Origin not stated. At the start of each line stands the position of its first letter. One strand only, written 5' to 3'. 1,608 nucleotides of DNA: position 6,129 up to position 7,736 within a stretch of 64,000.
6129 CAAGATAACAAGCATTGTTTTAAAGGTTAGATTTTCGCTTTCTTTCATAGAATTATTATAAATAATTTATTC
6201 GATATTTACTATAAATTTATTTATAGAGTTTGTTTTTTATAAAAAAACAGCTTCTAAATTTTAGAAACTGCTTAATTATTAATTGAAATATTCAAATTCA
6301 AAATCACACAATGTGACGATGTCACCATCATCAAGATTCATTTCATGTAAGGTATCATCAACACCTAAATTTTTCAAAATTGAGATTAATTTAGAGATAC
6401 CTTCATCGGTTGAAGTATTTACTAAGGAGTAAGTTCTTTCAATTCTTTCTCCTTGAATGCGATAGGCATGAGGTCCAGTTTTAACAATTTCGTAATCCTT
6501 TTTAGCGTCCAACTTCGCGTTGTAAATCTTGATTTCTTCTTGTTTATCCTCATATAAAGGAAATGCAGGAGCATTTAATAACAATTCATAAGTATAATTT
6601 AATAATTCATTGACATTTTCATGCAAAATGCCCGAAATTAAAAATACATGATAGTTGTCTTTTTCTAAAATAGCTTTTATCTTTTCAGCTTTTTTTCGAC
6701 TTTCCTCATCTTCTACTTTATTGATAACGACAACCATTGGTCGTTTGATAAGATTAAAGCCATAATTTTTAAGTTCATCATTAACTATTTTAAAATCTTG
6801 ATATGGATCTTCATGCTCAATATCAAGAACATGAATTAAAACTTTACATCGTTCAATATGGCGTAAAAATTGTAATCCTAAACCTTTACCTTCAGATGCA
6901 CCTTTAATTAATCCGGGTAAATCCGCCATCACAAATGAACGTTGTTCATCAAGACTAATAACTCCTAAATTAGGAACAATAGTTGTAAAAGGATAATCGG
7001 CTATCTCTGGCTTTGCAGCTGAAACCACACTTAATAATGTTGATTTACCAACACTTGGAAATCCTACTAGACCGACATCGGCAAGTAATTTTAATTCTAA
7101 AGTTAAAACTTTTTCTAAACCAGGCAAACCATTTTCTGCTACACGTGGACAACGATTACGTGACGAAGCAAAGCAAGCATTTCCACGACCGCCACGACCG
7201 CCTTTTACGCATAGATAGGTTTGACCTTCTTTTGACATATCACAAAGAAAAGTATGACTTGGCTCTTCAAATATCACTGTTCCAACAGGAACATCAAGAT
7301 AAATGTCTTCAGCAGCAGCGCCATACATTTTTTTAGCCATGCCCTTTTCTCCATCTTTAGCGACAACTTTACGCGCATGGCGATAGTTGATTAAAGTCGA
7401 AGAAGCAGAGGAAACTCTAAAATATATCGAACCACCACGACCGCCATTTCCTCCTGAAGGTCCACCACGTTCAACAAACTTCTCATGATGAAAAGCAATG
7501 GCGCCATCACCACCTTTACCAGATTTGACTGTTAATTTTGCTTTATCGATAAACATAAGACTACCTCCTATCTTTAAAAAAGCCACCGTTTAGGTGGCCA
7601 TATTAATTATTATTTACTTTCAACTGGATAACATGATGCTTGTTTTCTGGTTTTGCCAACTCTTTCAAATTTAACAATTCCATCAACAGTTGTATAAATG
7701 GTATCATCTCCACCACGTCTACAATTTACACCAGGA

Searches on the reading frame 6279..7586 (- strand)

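Call 62: search_protein_families(library=pfam, proteins=[window:6279-7586:-], max_evalue=0.00001)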
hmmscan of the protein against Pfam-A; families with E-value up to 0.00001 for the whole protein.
window:6279-7586:- (435 aa): 4 families
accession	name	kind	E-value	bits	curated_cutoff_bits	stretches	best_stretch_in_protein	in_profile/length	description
PF01018.28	GTP1_OBG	-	1.9e-55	187.2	27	1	13-167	1-155/155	GTP1/OBG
PF01926.29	MMR_HSR1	-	2.7e-25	89.1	21.9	1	170-290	1-113/113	50S ribosome-binding GTPase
PF09269.16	DUF1967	-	2.8e-15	56.5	27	1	366-433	2-70/70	Domain of unknown function (DUF1967)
PF02421.24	FeoB_N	-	2e-10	40.8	27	1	171-330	3-154/156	Ferrous iron transport protein B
